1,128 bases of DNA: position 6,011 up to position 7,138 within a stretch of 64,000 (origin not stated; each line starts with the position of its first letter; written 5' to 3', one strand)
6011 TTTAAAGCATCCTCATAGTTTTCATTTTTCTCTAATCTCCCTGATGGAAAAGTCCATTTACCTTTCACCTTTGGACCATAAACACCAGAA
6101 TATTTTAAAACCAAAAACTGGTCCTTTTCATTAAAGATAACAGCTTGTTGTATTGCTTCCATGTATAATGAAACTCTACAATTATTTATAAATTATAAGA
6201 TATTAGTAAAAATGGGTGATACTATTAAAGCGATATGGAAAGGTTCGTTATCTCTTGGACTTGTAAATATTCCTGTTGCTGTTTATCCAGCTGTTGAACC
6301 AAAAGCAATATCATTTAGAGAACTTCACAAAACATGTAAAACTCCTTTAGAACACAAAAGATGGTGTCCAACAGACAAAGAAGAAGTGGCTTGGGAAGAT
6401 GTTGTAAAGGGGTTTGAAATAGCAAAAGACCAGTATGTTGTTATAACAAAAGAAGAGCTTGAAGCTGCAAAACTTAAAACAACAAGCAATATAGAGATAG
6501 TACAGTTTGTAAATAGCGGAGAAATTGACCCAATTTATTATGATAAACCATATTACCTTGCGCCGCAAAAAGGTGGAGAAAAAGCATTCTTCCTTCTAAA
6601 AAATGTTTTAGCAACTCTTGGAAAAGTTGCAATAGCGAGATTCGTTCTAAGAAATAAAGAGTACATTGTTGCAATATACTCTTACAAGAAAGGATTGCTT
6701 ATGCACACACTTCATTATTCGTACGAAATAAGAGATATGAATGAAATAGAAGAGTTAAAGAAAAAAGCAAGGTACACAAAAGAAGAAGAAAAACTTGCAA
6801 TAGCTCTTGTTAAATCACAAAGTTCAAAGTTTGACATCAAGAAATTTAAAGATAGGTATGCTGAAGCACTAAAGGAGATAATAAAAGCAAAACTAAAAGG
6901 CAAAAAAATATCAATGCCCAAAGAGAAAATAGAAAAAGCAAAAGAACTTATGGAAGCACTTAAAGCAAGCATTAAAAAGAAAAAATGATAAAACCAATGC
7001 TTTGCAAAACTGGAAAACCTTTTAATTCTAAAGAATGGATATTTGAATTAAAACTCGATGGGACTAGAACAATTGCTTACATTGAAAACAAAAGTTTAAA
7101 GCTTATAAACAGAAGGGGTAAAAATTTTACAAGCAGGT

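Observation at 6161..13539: Archaeal NHEJ-type island: Ku + stand-alone ATP-dependent ligase + radical-SAM SplB-like + HhH protein + Hel308, tightly packed on one strand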

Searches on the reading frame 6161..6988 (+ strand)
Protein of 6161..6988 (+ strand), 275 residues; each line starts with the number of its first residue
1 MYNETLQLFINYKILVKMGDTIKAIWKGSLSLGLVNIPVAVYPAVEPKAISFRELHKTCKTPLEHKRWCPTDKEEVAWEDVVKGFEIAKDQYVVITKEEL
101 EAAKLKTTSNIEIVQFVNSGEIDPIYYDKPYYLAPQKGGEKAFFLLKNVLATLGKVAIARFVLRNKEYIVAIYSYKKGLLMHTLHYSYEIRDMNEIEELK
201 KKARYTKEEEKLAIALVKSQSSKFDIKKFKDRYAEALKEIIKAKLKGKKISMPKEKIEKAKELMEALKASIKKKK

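Call 3: search_protein_families(library=pfam, proteins=[window:6161-6988:+], max_evalue=0.01)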
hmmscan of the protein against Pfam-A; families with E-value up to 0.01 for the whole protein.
window:6161-6988:+ (275 aa): 1 family
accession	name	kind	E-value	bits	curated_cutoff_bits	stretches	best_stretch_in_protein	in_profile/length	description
PF02735.22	Ku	-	1.5e-50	172.2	25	1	32-209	2-187/190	Ku70/Ku80 beta-barrel domain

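Call 4: search_protein_families(library=ncbifam, proteins=[window:6161-6988:+], max_evalue=0.01)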
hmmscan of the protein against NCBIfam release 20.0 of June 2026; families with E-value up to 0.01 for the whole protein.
window:6161-6988:+ (275 aa): 1 family
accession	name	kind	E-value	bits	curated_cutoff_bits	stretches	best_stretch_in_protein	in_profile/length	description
TIGR02772.2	Ku_bact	equivalog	7.8e-86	287.7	150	1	23-271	1-259/259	non-homologous end joining protein Ku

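Call 27: find_related_loci(query=window:6224-6988:+, collection=metagenome_contigs, flank=10000)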
Query window:6224-6988:+ (254 aa) in metagenome_contigs; peptide patterns used: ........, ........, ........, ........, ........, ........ (x = any residue, [..] = any of these).
443 stretches matched a pattern; 209 encode a relative of the query (tblastn E <= 1e-3); the best 80 are kept; 80 distinct loci.
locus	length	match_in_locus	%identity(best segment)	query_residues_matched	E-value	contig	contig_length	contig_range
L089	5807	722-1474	51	1-249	2e-79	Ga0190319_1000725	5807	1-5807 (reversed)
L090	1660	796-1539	47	1-247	2e-68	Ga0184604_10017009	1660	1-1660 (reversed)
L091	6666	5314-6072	41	2-252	3e-59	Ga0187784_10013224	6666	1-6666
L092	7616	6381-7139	40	2-252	5e-59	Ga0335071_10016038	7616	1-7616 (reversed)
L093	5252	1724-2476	43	1-250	8e-59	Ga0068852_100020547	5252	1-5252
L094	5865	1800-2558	40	2-252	5e-59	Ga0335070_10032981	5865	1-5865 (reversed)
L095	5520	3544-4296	43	1-250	6e-58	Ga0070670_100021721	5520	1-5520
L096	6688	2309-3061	42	1-250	2e-57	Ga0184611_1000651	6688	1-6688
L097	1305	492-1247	42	1-250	8e-60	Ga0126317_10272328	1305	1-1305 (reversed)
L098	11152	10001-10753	42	1-250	3e-56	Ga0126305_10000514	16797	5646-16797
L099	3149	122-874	42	1-250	5e-56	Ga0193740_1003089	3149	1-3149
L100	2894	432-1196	42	2-253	8e-56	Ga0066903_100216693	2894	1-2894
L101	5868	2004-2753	42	1-250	3e-55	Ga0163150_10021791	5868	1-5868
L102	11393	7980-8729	42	1-250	6e-55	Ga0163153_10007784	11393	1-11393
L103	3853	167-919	39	3-250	8e-54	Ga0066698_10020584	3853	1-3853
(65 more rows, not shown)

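Call 51: find_homologous_proteins(query=window:6212-6988:+, max_evalue=1e-10)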
Query window:6212-6988:+ (258 aa): 6470 proteins with E <= 1e-10 among 8000 candidates; the best 120 are listed.
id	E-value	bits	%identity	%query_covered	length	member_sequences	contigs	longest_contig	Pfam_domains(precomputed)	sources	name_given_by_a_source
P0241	4.5e-160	548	100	100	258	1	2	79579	PF02735.23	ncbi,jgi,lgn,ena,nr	ncbi:MAG: Ku protein [Nanoarchaeota archaeon]|nr:Ku protein [Nanoarchaeota archaeon]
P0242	1.1e-128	446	81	98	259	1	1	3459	PF02735.23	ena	-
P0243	3.7e-126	437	79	98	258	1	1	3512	PF02735.23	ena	-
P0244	9.3e-107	374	69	94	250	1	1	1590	PF02735.23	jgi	jgi:DNA end-binding protein Ku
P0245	7.6e-95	335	72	85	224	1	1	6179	PF02735.23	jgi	-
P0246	1.2e-91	324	69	81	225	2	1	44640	PF02735.23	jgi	jgi:DNA end-binding protein Ku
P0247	7.9e-91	322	58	98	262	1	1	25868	PF02735.23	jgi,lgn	jgi:DNA end-binding protein Ku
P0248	4.1e-89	316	59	95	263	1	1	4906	PF02735.23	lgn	-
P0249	6.0e-87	309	59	97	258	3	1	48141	PF02735.23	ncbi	-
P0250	1.9e-85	304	57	97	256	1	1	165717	PF02735.23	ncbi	-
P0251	4.9e-83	296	71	74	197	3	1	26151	PF02735.23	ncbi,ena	-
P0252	1.8e-80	288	56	98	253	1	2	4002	PF02735.23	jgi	-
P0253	4.8e-79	283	57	98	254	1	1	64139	PF02735.23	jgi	-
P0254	1.8e-78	281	54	97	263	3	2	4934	PF02735.23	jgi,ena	-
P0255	2.8e-78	281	54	97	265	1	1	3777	PF02735.23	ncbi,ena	-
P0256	2.3e-77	278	53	98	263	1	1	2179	PF02735.23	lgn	-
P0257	9.2e-77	276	52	98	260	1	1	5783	PF02735.23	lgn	-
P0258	1.1e-76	276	52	97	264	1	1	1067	PF02735.23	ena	-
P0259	1.8e-76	275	54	97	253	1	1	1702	PF02735.23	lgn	-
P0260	2.5e-76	274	52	98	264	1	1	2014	PF02735.23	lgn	-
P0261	4.6e-75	270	53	97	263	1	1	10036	PF02735.23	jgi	jgi:DNA end-binding protein Ku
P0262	8.9e-75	269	52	98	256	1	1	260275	PF02735.23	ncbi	-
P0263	1.3e-74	269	53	97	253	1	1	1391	PF02735.23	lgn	-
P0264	1.0e-73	266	51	97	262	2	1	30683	PF02735.23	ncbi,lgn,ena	-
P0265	1.4e-73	265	49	96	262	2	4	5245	PF02735.23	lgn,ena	-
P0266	2.4e-73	265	52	87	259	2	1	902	PF02735.23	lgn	-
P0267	3.0e-73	264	49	97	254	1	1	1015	PF02735.23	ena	-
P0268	7.8e-73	263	50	97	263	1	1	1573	PF02735.23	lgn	-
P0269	7.9e-73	263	52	97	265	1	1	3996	PF02735.23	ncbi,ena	-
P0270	8.0e-73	263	49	97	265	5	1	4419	PF02735.23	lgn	-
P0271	1.1e-72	262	51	97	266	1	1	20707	PF02735.23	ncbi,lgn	-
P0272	1.9e-72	262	52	89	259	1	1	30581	PF02735.23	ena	-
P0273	2.3e-72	261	51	97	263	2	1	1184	PF02735.23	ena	-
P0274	2.9e-72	261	52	97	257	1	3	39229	PF02735.23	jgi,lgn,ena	-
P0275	5.6e-72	260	49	97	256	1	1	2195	PF02735.23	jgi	-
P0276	1.8e-71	258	51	97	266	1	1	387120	PF02735.23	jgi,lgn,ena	-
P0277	7.9e-71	256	53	98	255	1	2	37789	PF02735.23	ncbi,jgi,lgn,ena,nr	ncbi:Ku protein [Candidatus Woesearchaeota archaeon]|nr:MAG: Ku protein [Candidatus Woesearchaeota a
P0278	2.2e-70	255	49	97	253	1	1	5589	PF02735.23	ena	-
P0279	2.7e-70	255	49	98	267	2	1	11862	PF02735.23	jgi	-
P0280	6.2e-70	253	52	97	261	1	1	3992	PF02735.23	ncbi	-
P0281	7.7e-70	253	51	98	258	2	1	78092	PF02735.23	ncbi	-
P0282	8.3e-70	253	50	97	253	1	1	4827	PF02735.23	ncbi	-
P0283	1.0e-69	253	50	97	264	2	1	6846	PF02735.23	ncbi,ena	-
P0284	1.6e-69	252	51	96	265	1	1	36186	PF02735.23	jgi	jgi:DNA end-binding protein Ku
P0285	1.7e-69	252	48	98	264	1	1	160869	PF02735.23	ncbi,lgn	-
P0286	1.9e-69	252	51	97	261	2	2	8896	PF02735.23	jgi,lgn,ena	-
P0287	2.0e-69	252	50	96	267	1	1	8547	PF02735.23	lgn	-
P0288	3.1e-69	251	48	97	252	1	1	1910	PF02735.23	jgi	jgi:DNA end-binding protein Ku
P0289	3.3e-69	251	50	97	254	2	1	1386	PF02735.23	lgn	-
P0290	3.5e-69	251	49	98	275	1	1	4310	PF02735.23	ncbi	-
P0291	1.2e-68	249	50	96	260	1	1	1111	PF02735.23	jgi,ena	-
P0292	2.1e-68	248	50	98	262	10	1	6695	PF02735.23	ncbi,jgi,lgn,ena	-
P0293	1.9e-67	245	51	97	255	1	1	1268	PF02735.23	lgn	-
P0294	5.7e-67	244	48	98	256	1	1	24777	PF02735.23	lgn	-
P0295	7.8e-67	243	49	98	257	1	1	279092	PF02735.23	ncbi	-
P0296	9.0e-67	243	53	93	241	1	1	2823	PF02735.23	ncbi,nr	ncbi:Ku protein, partial [Candidatus Woesearchaeota archaeon]|nr:Ku protein [Candidatus Woesearchaeo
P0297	1.2e-66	243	49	97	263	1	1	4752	PF02735.23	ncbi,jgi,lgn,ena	-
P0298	1.5e-66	242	48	95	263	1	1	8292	PF02735.23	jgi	-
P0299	3.1e-66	241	49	97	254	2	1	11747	PF02735.23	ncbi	-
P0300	3.7e-66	241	47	97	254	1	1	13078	PF02735.23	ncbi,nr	ncbi:MAG TPA: Ku protein [Acidobacteriota bacterium]|nr:Ku protein [Acidobacteriota bacterium]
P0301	4.2e-66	241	47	97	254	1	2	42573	PF02735.23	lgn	-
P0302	7.3e-66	240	49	97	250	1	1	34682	PF02735.23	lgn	-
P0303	1.5e-65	239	44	98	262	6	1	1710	PF02735.23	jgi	jgi:DNA end-binding protein Ku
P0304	4.8e-65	237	47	97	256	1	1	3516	PF02735.23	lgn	-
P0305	5.6e-65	237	49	97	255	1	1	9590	PF02735.23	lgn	-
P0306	5.7e-65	237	45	97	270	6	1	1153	PF02735.23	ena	-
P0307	6.5e-65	237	45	97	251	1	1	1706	PF02735.23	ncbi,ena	-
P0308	7.0e-65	237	45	98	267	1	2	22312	PF02735.23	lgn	-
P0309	7.3e-65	237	47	97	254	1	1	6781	PF02735.23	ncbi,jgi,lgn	-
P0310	9.0e-65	236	46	98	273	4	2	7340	PF02735.23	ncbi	ncbi:MAG: non-homologous end joining protein Ku [Bacteroidia bacterium]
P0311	1.5e-64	236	49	97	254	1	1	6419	PF02735.23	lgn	-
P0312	1.7e-64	236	47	97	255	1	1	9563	PF02735.23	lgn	-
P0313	2.0e-64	235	50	86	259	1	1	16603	PF02735.23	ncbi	-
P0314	2.2e-64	235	54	86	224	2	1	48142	PF02735.23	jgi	jgi:DNA end-binding protein Ku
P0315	2.6e-64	235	50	83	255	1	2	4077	PF02735.23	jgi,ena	-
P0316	3.4e-64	235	47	97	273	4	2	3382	PF02735.23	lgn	-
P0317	4.0e-64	234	46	97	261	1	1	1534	PF02735.23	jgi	-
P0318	6.9e-64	234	45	98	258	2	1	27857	PF02735.23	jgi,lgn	jgi:DNA end-binding protein Ku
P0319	9.6e-64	233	42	97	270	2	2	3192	PF02735.23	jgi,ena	-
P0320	1.7e-63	232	51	91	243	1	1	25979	PF02735.23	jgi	jgi:DNA end-binding protein Ku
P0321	3.3e-63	231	46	97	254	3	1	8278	PF02735.23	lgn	-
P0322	3.5e-63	231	46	95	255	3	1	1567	PF02735.23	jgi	jgi:DNA end-binding protein Ku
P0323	4.9e-63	231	47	97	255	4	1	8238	PF02735.23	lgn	-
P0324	5.1e-63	231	45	98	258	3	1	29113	PF02735.23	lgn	-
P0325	6.0e-63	231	44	95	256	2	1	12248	PF02735.23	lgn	-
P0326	8.3e-63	230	45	98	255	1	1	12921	PF02735.23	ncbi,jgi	-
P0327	9.5e-63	230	47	97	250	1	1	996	PF02735.23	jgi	jgi:DNA end-binding protein Ku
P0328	1.3e-62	229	46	97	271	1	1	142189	PF02735.23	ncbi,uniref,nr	ncbi:Ku protein [Calderihabitans maritimus]|uniref:Non-homologous end joining protein Ku n=1 Tax=Cal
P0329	4.3e-62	228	44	97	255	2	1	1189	PF02735.23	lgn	-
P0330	5.3e-62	227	46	97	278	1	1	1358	PF02735.23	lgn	-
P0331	7.6e-62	227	49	95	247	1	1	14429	PF02735.23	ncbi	-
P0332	2.1e-61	225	45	98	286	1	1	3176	PF02735.23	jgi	jgi:DNA end-binding protein Ku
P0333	3.4e-61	225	43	98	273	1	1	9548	PF02735.23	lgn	-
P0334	3.4e-61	225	47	84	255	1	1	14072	PF02735.23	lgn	-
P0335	3.5e-61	225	45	97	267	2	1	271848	PF02735.23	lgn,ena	-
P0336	3.7e-61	225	48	93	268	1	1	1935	PF02735.23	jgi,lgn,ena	-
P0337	4.1e-61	224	48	90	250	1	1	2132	PF02735.23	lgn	-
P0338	1.2e-60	223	43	97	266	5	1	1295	PF02735.23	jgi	-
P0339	1.2e-60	223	45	97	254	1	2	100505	PF02735.23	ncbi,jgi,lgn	-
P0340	1.5e-60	223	42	98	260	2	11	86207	PF02735.23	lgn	-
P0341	1.5e-60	223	46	97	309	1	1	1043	PF02735.23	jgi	jgi:DNA end-binding protein Ku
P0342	1.6e-60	223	43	97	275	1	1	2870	PF02735.23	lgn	-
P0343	1.8e-60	222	49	97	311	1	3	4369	PF02735.23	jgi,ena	-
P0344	1.9e-60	222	42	97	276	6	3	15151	PF02735.23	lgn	-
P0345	2.1e-60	222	44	97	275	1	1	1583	PF02735.23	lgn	-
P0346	2.2e-60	222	49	97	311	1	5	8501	PF02735.23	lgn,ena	-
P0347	2.3e-60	222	44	97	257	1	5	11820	PF02735.23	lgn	-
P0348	2.4e-60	222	45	95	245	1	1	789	PF02735.23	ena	-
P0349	4.2e-60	221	48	97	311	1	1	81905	PF02735.23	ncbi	ncbi:MAG TPA: Ku protein [Solirubrobacterales bacterium]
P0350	5.5e-60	221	44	97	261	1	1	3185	PF02735.23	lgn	-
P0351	6.1e-60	221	43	97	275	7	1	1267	PF02735.23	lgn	-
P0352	6.3e-60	221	43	97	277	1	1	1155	PF02735.23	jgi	jgi:DNA end-binding protein Ku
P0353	8.2e-60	220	41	97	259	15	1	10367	PF02735.23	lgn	-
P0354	8.4e-60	220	46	97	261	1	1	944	PF02735.23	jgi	jgi:DNA end-binding protein Ku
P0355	1.0e-59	220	48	97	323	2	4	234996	PF02735.23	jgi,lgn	-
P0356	1.1e-59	220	46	94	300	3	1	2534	PF02735.23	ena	-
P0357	1.1e-59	220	48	97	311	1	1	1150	PF02735.23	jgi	-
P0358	1.2e-59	220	43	98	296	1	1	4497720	PF02735.23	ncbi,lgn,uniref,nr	ncbi:Ku protein [Dehalobacter sp. DCM]|uniref:non-homologous end joining protein Ku n=1 Tax=Dehaloba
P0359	1.2e-59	220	42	97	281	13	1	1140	PF02735.23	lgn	-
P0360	1.2e-59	220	41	97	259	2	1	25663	PF02735.23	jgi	jgi:DNA end-binding protein Ku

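Call 52: find_encoding_contigs(protein=P0242, flank=10000, max_places=1)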
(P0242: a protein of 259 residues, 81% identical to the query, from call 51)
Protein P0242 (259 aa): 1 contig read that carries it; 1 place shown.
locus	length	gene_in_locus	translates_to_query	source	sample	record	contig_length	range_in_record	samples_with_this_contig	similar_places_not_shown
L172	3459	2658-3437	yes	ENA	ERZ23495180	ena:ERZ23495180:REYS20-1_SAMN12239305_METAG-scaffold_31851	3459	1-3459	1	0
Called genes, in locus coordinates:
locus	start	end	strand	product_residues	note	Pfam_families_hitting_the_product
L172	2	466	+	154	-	?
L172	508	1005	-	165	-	PF22769:DCD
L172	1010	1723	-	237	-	PF13489:Methyltransf_23, PF01209:Ubie_methyltran (weak), PF05175:MTS (weak), PF13847:Methyltransf_31, PF08241:Methyltransf_11, PF08242:Methyltransf_12, PF13649:Methyltransf_25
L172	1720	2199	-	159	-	-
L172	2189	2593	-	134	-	PF00293:NUDIX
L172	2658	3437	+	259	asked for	PF02735:Ku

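Call 53: find_encoding_contigs(protein=P0246, flank=10000, max_places=1)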
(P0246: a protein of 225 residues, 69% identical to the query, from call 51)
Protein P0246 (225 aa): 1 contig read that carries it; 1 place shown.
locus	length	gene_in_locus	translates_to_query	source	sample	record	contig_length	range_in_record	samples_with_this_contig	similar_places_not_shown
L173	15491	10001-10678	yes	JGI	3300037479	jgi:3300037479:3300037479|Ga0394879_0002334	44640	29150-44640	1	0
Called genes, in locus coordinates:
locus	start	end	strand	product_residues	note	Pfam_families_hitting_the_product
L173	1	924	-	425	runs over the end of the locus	-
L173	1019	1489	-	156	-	-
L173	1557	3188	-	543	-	PF00118:Cpn60_TCP1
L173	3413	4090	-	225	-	PF01269:Fibrillarin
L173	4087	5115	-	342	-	PF01798:Nop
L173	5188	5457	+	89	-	PF13656:RNA_pol_L_2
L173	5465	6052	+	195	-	PF01949:Endo_dU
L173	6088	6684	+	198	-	-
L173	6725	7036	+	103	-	PF07282:Cas12f1-like_TNB (faint), PF01096:Zn_ribbon_TFIIS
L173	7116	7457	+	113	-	PF15490:Ten1_2 (weak)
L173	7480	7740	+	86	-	-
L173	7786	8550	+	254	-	PF00705:PCNA_N, PF02144:Rad1 (faint), PF02747:PCNA_C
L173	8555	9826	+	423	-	PF02844:GARS_N, PF01071:GARS_A, PF02655:ATP-grasp_3 (weak), PF02843:GARS_C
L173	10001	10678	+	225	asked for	PF02735:Ku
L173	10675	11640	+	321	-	PF01068:DNA_ligase_A_M, PF01331:mRNA_cap_enzyme (faint), PF09414:RNA_ligase (weak), PF04679:DNA_ligase_A_C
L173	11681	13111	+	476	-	PF00586:AIRS (faint)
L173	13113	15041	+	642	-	PF00117:GATase, PF07722:Peptidase_C26 (faint), PF02540:NAD_synthase (faint), PF00958:GMP_synt_C (faint)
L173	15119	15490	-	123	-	?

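Call 54: find_encoding_contigs(protein=P0247, flank=10000, max_places=1)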
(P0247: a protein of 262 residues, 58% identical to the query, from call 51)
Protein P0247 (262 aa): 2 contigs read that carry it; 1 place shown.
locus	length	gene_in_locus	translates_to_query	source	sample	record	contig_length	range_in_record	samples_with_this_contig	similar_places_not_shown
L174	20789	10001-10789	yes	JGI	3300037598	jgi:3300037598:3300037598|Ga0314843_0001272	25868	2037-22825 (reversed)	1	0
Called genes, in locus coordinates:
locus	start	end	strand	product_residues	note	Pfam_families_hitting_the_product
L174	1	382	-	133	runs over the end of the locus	-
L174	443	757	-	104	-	-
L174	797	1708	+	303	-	PF01916:DS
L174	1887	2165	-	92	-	PF01583:APS_kinase (weak), PF13671:AAA_33 (faint)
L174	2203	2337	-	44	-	PF01583:APS_kinase, PF13238:AAA_18 (weak)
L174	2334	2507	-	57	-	-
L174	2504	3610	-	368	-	-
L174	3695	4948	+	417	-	PF05221:AdoHcyase, PF02826:2-Hacid_dh_C (weak), PF00670:AdoHcyase_NAD, PF07991:KARI_N (weak)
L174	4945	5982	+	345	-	-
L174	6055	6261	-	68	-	-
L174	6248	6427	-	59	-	-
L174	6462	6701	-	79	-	-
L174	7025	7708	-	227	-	PF01902:Diphthami_syn_2_N, PF28410:Diphthami_syn_2_C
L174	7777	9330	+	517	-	PF19289:PmbA_TldD_3rd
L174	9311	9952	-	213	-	PF00702:Hydrolase, PF12710:HAD (weak), PF13419:HAD_2, PF13242:Hydrolase_like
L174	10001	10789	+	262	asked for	PF02735:Ku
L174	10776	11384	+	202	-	-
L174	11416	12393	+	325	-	PF01068:DNA_ligase_A_M, PF01331:mRNA_cap_enzyme (faint), PF09414:RNA_ligase (weak), PF04679:DNA_ligase_A_C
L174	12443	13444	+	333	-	PF02811:PHP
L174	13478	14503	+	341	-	PF00709:Adenylsucc_synt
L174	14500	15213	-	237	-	PF09754:PAC2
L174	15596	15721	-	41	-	-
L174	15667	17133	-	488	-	PF00289:Biotin_carb_N, PF02222:ATP-grasp (weak), PF02786:CPSase_L_D2, PF07478:Dala_Dala_lig_C, PF08443:RimK (faint), PF02785:Biotin_carb_C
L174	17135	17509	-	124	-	-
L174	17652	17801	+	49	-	-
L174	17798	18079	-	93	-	-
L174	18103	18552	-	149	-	-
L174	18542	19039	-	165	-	PF01841:Transglut_core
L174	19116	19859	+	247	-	PF02163:Peptidase_M50 (weak)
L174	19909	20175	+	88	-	PF05239:PRC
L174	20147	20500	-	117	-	-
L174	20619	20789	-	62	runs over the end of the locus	-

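Call 71: search_protein_families(library=padloc, proteins=[window:6212-6988:+], max_evalue=0.001)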
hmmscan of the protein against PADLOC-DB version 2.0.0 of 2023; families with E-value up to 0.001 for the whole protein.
window:6212-6988:+ (258 aa): 0 families
